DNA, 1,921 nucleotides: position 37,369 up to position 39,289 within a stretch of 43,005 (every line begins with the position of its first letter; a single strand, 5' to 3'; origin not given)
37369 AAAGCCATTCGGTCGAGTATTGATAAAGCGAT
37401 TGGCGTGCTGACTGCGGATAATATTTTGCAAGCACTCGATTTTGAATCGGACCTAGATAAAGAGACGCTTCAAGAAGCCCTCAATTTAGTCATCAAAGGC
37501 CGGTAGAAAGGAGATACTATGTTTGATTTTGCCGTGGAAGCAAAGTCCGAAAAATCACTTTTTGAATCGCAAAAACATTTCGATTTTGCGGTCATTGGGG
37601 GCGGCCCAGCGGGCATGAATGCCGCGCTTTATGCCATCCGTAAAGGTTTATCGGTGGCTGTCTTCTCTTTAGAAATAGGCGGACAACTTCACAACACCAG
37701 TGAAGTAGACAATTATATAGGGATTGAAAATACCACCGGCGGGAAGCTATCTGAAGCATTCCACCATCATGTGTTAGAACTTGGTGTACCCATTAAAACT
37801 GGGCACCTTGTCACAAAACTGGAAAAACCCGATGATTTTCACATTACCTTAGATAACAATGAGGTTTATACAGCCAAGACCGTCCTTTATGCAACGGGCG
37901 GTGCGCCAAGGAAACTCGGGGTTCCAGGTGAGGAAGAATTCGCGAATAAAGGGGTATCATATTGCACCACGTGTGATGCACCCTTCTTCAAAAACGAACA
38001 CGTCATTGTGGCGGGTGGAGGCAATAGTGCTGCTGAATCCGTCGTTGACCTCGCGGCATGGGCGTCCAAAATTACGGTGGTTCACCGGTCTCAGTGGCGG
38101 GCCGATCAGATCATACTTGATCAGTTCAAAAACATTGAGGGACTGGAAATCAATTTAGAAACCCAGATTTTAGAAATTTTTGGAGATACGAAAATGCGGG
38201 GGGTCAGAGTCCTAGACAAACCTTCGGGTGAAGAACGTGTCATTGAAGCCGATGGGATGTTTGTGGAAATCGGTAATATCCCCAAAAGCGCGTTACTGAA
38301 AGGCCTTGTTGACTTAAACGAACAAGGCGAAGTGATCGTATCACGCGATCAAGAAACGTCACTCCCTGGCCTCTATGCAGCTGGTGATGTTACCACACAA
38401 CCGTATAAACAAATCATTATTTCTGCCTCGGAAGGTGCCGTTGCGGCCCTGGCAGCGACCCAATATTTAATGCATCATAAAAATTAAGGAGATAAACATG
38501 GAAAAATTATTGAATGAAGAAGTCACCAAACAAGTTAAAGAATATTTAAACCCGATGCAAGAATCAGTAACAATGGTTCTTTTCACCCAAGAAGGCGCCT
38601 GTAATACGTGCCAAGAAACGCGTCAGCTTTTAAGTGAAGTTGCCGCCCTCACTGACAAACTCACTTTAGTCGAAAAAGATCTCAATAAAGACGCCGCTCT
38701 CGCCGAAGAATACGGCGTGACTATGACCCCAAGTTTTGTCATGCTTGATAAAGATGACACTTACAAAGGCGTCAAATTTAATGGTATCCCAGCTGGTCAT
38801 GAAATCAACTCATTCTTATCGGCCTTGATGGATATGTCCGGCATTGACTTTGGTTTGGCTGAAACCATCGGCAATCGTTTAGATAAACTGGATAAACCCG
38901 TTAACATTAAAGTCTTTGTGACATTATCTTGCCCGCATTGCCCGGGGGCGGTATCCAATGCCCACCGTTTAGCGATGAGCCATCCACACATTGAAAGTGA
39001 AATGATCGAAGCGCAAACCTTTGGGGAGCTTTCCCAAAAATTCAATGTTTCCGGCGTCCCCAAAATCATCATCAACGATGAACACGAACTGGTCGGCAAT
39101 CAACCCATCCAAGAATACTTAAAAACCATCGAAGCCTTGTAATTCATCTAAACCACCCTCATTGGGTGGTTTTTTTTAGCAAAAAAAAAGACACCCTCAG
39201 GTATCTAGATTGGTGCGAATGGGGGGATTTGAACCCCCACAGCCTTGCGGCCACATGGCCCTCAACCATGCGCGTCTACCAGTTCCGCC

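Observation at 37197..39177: CsoR-family repressor without metal ligands controlling a split, order-swapped AhpF with no AhpC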

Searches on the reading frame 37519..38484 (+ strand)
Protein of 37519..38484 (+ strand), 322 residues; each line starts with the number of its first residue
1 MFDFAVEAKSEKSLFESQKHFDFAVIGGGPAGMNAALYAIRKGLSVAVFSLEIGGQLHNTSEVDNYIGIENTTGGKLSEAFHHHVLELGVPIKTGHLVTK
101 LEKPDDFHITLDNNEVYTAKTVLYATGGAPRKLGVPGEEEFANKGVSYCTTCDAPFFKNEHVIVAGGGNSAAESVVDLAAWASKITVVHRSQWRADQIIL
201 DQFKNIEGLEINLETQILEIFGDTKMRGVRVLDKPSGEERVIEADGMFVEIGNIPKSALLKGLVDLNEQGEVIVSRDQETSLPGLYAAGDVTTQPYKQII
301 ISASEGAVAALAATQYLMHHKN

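Call 3: search_protein_families(library=pfam, proteins=[window:37519-38484:+], max_evalue=0.01)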
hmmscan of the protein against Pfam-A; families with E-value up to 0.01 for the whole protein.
window:37519-38484:+ (322 aa): 10 families
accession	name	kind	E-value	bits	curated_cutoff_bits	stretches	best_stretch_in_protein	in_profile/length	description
PF07992.20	Pyr_redox_2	-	3.2e-41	142.1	26.1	1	22-304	2-289/291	Pyridine nucleotide-disulphide oxidoreductase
PF13738.12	Pyr_redox_3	-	6.1e-23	81.9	30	1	87-289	93-305/305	Pyridine nucleotide-disulphide oxidoreductase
PF00890.30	FAD_binding_2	-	2.9e-12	46.9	20.4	1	22-52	1-31/414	FAD binding domain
PF00070.33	Pyr_redox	-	5.8e-11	43.2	22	1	161-231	1-79/82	Pyridine nucleotide-disulphide oxidoreductase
PF03486.20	HI0933_like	-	1.1e-08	35.3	50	1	22-49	2-29/244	HI0933-like protein Rossmann domain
PF01266.30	DAO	-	6.7e-07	29.6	27.9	1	22-51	1-30/353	FAD dependent oxidoreductase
PF13241.12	NAD_binding_7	-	5.4e-05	24.2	22.1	0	157-192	5-40/104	Putative NAD(P)-binding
PF12831.13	FAD_oxidored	-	0.00017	21.4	27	1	22-57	1-38/416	FAD dependent oxidoreductase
PF01134.28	GIDA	-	0.00051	19.7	22.1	1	23-61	2-33/391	Glucose inhibited division protein A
PF13450.12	NAD_binding_8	-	0.004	17.8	21.9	1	25-60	1-38/68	NAD(P)-binding Rossmann-like domain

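Call 4: search_protein_families(library=ncbifam, proteins=[window:37519-38484:+], max_evalue=0.01)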
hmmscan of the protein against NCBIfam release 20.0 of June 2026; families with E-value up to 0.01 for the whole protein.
window:37519-38484:+ (322 aa): 99 families (the best 25 are shown)
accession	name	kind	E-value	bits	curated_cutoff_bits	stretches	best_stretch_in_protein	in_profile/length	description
TIGR03140.1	AhpF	equivalog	2.4e-98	329.9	502.9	1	8-319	200-514/515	alkyl hydroperoxide reductase subunit F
TIGR01292.1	TRX_reduct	equivalog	7.2e-91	304.1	343.45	1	22-317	2-300/300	thioredoxin-disulfide reductase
TIGR03143.1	AhpF_homolog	hypoth_equivalog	5.5e-69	233.2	687.65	1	19-321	3-312/555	putative alkyl hydroperoxide reductase F subunit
NF007614.0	PRK10262.1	equivalog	2.1e-53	181.5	644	1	18-317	4-314/321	thioredoxin-disulfide reductase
TIGR02053.1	MerA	equivalog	1.2e-22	80.6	454.45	1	108-315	118-330/465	mercury(II) reductase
TIGR04018.1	Bthiol_YpdA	hypoth_equivalog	3e-22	78.8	339.9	1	92-294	87-291/316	YpdA family putative bacillithiol disulfide reductase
TIGR01316.1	gltA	equivalog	3.2e-18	65.8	471.75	1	16-317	129-449/449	NADPH-dependent glutamate synthase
TIGR01350.1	lipoamide_DH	equivalog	1.2e-17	63.9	408.8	2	99-296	111-313/461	dihydrolipoyl dehydrogenase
NF009409.0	PRK12770.1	subfamily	2.2e-17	63.2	343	2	146-320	160-353/360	putative glutamate synthase subunit beta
NF004776.0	PRK06116.1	equivalog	4.5e-16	58.9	480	1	106-294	120-307/450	glutathione-disulfide reductase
NF004945.0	PRK06292.2-3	equivalog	4.2e-15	55.6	494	1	111-294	122-307/457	dihydrolipoyl dehydrogenase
NF010311.1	PRK13748.1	subfamily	7.9e-15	54.7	600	1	114-313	227-424/560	mercury(II) reductase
NF009410.0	PRK12771.1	subfamily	8e-15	54.4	516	1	22-320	140-448/566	NAD(P)-binding protein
TIGR01424.1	gluta_reduc_2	equivalog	5.8e-14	51.5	606.05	1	99-294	112-305/446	glutathione-disulfide reductase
NF003585.0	PRK05249.1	equivalog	6.7e-14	51.4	465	2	17-57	3-45/464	Si-specific NAD(P)(+) transhydrogenase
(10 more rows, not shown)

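Call 24: search_solved_structures(query=window:37519-38484:+, max_evalue=1e-30, show_alignments=2)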
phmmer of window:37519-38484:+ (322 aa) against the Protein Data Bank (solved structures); distinct sequences matched with E-value up to 1e-30: 48.
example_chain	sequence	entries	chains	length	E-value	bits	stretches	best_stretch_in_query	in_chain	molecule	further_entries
7jyp_A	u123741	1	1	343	1.7e-67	231.1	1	19-313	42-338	Thioredoxin reductase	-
4o5q_A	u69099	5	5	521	2e-66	227.6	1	11-321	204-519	Alkyl hydroperoxide reductase subunit F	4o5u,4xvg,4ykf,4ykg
1fl2_A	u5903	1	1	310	3.7e-66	226.7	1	21-321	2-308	ALKYL HYDROPEROXIDE REDUCTASE SUBUNIT F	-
1hyu_A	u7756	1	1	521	2.3e-65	224.1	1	9-320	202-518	ALKYL HYDROPEROXIDE REDUCTASE SUBUNIT F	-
4gcm_A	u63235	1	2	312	3.9e-62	213.5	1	20-319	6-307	Thioredoxin reductase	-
5uth_A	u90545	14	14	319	1.4e-60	208.4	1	16-318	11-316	Thioredoxin reductase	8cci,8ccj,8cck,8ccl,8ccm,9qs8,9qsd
2a87_A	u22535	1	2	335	1e-58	202.3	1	22-320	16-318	Thioredoxin reductase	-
9xub_A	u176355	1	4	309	1.1e-58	202.2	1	22-320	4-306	Thioredoxin reductase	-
3cty_A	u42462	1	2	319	1.3e-58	201.9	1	15-312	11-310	Thioredoxin reductase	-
7aaw_A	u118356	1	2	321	3.7e-58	200.4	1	17-317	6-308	Thioredoxin reductase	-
5uwy_A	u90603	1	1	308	1.4e-56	195.2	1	20-317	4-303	Thioredoxin reductase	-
4zn0_A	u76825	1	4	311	8.6e-56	192.7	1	20-317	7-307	Thioredoxin reductase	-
3f8p_A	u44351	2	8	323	6.1e-54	186.6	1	19-321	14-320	Thioredoxin reductase (TrxB-3)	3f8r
1cl0_A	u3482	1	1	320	6.4e-53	183.2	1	18-317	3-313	THIOREDOXIN REDUCTASE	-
1tde_A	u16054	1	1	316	6.6e-53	183.2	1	18-317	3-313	THIOREDOXIN REDUCTASE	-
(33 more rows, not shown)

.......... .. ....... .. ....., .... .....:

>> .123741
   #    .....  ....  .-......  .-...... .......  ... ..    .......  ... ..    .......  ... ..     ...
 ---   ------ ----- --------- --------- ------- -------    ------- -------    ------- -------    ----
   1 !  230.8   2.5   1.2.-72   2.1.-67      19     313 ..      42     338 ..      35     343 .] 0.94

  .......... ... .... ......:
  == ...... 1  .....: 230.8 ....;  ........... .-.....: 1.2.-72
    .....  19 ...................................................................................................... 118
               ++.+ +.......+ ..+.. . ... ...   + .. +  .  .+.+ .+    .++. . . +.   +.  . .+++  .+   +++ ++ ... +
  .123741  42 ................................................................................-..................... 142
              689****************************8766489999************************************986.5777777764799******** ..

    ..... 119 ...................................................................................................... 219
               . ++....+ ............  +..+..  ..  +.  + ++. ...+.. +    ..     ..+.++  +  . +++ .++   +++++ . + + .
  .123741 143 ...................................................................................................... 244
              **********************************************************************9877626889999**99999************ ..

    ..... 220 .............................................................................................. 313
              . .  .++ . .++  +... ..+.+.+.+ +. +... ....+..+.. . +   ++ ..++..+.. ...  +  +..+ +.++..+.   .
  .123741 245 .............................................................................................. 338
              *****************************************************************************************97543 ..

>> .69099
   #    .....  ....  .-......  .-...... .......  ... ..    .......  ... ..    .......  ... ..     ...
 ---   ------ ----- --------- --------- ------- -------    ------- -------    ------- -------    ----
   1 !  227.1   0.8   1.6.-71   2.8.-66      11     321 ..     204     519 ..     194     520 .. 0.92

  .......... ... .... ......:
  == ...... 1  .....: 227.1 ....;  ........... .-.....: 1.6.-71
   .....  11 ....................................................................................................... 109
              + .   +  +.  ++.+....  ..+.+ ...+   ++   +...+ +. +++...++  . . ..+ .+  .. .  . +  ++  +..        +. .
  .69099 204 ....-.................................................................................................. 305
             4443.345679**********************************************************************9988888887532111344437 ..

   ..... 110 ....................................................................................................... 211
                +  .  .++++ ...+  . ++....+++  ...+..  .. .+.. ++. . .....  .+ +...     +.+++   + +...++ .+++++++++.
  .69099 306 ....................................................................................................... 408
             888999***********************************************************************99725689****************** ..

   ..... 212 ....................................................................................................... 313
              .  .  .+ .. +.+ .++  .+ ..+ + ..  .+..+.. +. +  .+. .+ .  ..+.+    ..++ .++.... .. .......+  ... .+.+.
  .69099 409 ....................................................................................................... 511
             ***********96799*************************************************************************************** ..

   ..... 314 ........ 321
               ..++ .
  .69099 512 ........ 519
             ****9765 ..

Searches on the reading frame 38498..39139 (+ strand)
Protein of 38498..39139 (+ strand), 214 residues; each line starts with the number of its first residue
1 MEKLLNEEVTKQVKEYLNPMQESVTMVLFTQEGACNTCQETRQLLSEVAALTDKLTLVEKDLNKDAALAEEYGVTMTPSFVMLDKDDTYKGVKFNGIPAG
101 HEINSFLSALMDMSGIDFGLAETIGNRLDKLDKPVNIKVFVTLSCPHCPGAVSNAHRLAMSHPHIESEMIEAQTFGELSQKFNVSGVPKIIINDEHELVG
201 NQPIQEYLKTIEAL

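Call 3: search_protein_families(library=pfam, proteins=[window:38498-39139:+], max_evalue=0.01)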
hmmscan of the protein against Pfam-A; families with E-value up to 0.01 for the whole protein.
window:38498-39139:+ (214 aa): 13 families
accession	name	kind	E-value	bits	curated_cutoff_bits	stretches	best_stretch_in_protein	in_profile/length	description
PF13192.12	Thioredoxin_3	-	2e-23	82.7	24.8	2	135-211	1-74/76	Thioredoxin domain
PF00085.26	Thioredoxin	-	8.4e-10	39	23.5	1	22-107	18-101/103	Thioredoxin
PF13098.12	Thioredoxin_2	-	9.6e-10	39.2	27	1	23-91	6-93/104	Thioredoxin-like domain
PF23357.1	DUF7088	-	3.6e-06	27.6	27.8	1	11-83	9-89/105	Domain of unknown function (DUF7088)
PF00462.30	Glutaredoxin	-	5.8e-06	26.9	22.9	1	137-196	1-59/60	Glutaredoxin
PF01323.26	DSBA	-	8.9e-06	26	25.6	0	178-211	158-190/191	DSBA-like thioredoxin domain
PF13743.12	Thioredoxin_5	-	4.8e-05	23.6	27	1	55-98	136-179/186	Thioredoxin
PF05768.20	Glrx-like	-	0.00016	22.4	26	1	26-75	2-49/77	Glutaredoxin-like domain (DUF836)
PF14595.12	Thioredoxin_9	-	0.00016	22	25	0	121-195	29-106/129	Thioredoxin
PF13462.12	Thioredoxin_4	-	0.0012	19.5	23.2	0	173-212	127-164/165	Thioredoxin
PF13728.12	TraF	-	0.0013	19.1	23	0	3-87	110-204/224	F plasmid transfer operon protein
PF13905.12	Thioredoxin_8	-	0.0014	19.4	27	0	12-86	22-91/94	Thioredoxin-like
PF07449.17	HyaE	-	0.0029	18.1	22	0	56-89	63-96/108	Hydrogenase-1 expression protein HyaE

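Call 4: search_protein_families(library=ncbifam, proteins=[window:38498-39139:+], max_evalue=0.01)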
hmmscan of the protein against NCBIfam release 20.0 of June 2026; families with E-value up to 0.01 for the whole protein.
window:38498-39139:+ (214 aa): 9 families
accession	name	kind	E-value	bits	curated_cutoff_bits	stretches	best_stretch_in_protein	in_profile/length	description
TIGR02187.2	PDO_seleno_TRX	equivalog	9.1e-73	244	185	1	7-212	2-207/209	protein disulfide oxidoreductase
TIGR03143.1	AhpF_homolog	hypoth_equivalog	3.9e-48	164.4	687.65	1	2-211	346-554/555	putative alkyl hydroperoxide reductase F subunit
TIGR03140.1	AhpF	equivalog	3.9e-33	114.8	502.9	1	4-212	1-196/515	alkyl hydroperoxide reductase subunit F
TIGR00411.1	redox_disulf_1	equivalog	1.7e-14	53.6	92.75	1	135-208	1-75/82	MJ0307 family thioredoxin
TIGR00412.2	redox_disulf_2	subfamily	1.8e-06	28.2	62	0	137-210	2-72/75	MTH895/ArsE family thioredoxin-like protein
TIGR02196.1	GlrX_YruB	hypoth_equivalog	9.1e-06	26.1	88.55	1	137-203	2-66/74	glutaredoxin-like protein, YruB-family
TIGR01068.1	thioredoxin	equivalog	2.3e-05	24.5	96.8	1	34-104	25-94/101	thioredoxin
TIGR01126.1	pdi_dom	equivalog_domain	5.6e-05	23.4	107.2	0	34-108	25-102/105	protein disulfide-isomerase domain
TIGR02181.1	GRX_bact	equivalog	0.00047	20.4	90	0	137-196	1-60/80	glutaredoxin 3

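Call 23: search_solved_structures(query=window:38498-39139:+, max_evalue=0.001, show_alignments=3)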
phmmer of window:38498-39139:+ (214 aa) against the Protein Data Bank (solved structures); distinct sequences matched with E-value up to 0.001: 14.
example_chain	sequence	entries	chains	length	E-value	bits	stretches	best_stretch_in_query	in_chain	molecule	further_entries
1j08_A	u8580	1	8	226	6.6e-32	114.3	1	4-194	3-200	glutaredoxin-like protein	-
1a8l_A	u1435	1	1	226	7.8e-30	107.5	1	11-203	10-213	PROTEIN DISULFIDE OXIDOREDUCTASE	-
6il7_A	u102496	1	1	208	1.1e-29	107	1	11-209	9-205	Thioredoxin reductase/glutathione-related protein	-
5h29_A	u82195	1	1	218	4.6e-29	105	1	11-209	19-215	Thioredoxin reductase/glutathione-related protein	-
2ywm_A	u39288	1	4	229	3.6e-27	98.8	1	4-211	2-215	Glutaredoxin-like protein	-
2ayt_A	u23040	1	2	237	4e-27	98.7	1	4-211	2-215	glutaredoxin-like protein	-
2hls_A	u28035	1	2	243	1.4e-18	70.7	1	5-208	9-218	protein disulfide oxidoreductase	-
1zyn_A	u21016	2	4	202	3.4e-17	66.3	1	6-207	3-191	Alkyl hydroperoxide reductase subunit F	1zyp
1hyu_A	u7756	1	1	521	7.1e-17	65.2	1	7-207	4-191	ALKYL HYDROPEROXIDE REDUCTASE SUBUNIT F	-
4o5q_A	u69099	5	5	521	1.3e-16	64.3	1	6-208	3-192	Alkyl hydroperoxide reductase subunit F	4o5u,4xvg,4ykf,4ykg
4mnn_A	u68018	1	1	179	3.1e-09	40.3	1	93-201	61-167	Glutaredoxin related protein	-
1fo5_A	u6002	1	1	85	3.5e-06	30.3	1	135-208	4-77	THIOREDOXIN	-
2f51_A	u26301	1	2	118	0.00043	23.5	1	17-87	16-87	thioredoxin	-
1nho_A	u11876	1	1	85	0.0009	22.5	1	135-208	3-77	Probable Thioredoxin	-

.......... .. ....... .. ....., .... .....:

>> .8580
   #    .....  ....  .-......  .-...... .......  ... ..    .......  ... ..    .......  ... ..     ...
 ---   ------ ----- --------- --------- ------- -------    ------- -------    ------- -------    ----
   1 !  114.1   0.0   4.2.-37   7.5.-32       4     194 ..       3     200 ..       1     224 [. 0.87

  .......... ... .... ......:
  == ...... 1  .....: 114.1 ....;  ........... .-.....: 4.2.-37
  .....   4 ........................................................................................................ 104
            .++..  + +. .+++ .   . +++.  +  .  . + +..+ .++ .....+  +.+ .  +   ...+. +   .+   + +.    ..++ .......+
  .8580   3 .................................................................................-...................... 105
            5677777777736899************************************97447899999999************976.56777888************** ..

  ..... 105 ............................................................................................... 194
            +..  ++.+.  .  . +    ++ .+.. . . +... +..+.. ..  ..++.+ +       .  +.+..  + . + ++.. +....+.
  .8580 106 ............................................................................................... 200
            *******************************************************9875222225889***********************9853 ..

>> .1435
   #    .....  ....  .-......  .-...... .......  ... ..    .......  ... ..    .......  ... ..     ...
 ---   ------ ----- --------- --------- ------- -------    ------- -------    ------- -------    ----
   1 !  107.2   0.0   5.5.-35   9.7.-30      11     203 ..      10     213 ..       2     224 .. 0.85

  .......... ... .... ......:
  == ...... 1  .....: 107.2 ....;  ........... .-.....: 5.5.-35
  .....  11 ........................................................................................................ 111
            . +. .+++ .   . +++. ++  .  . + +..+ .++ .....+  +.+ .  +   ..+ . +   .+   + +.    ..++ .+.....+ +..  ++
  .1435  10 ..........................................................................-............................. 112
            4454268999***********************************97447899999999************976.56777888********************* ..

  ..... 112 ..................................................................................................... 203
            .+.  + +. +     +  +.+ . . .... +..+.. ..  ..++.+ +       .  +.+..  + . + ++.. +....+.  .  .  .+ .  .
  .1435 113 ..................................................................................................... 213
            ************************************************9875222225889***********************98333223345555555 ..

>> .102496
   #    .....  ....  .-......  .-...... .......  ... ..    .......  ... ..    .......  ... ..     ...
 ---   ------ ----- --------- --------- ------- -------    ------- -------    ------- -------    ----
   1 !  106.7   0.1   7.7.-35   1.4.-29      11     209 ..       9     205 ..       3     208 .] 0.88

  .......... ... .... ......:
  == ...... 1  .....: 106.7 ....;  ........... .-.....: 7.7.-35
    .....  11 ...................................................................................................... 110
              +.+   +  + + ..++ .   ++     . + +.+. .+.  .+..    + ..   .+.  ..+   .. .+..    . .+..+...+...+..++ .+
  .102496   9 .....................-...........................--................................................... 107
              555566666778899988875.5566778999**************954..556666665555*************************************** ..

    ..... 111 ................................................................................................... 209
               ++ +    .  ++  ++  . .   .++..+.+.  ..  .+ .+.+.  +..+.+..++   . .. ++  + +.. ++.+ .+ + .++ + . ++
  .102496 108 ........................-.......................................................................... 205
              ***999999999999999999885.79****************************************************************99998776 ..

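Call 32: find_homologous_proteins(query=window:38498-39139:+, max_evalue=1e-10)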
Query window:38498-39139:+ (214 aa): 1541 proteins with E <= 1e-10 among 1816 candidates; the best 120 are listed.
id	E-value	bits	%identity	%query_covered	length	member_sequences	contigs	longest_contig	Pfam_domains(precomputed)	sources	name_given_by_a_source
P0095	3.8e-135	466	99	100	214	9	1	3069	PF00462.31,PF23357.2,PF13192.13,PF00085.27,PF13098.14,PF01323.27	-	-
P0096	2.0e-123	428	90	100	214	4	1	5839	PF00462.31,PF23357.2,PF13192.13,PF13743.13,PF00085.27,PF13098.14,PF01323.27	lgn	-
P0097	1.2e-118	412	87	100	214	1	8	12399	PF00462.31,PF23357.2,PF13192.13,PF00085.27,PF13098.14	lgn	-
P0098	9.7e-118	409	86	100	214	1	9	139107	PF23357.2,PF13192.13,PF00085.27,PF13098.14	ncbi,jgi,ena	-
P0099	1.9e-104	366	77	100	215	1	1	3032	PF00462.31,PF23357.2,PF13192.13,PF00085.27,PF13098.14,PF14595.13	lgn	-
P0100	3.6e-103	362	77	100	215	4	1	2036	PF00462.31,PF23357.2,PF13192.13,PF00085.27,PF13905.13,PF13098.14,PF14595.13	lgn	-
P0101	1.1e-102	360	76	100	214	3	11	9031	PF00462.31,PF13192.13,PF00085.27,PF13098.14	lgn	-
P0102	2.9e-102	359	76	100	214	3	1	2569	PF00462.31,PF13192.13,PF00085.27,PF13098.14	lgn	-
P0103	6.0e-102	358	76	100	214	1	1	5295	PF00462.31,PF23357.2,PF13192.13,PF00085.27,PF13098.14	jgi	-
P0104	2.0e-100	353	73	99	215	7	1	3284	PF00462.31,PF23357.2,PF13192.13,PF13728.13,PF00085.27,PF13905.13,PF13098.14,PF01323.27,PF14595.13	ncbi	ncbi:MAG: protein disulfide oxidoreductase [Candidatus Izemoplasmataceae bacterium]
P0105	6.2e-95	335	70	100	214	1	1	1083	PF00462.31,PF13192.13,PF00085.27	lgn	-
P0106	1.7e-94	333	69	100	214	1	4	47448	PF00462.31,PF23357.2,PF13192.13,PF00085.27,PF13905.13,PF13098.14,PF05768.21,PF01323.27,PF14595.13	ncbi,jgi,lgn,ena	-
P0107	4.4e-94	332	69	100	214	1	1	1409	PF00462.31,PF23357.2,PF13192.13,PF00085.27,PF13098.14,PF01323.27,PF14595.13,PF13462.13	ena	-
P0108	2.2e-93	330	73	100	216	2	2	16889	PF00462.31,PF13192.13,PF00085.27,PF13905.13,PF13098.14,PF01323.27,PF14595.13,PF13462.13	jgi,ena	jgi:glutaredoxin-like protein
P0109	3.0e-92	326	67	100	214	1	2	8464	PF23357.2,PF13192.13,PF00085.27,PF13098.14,PF14595.13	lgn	-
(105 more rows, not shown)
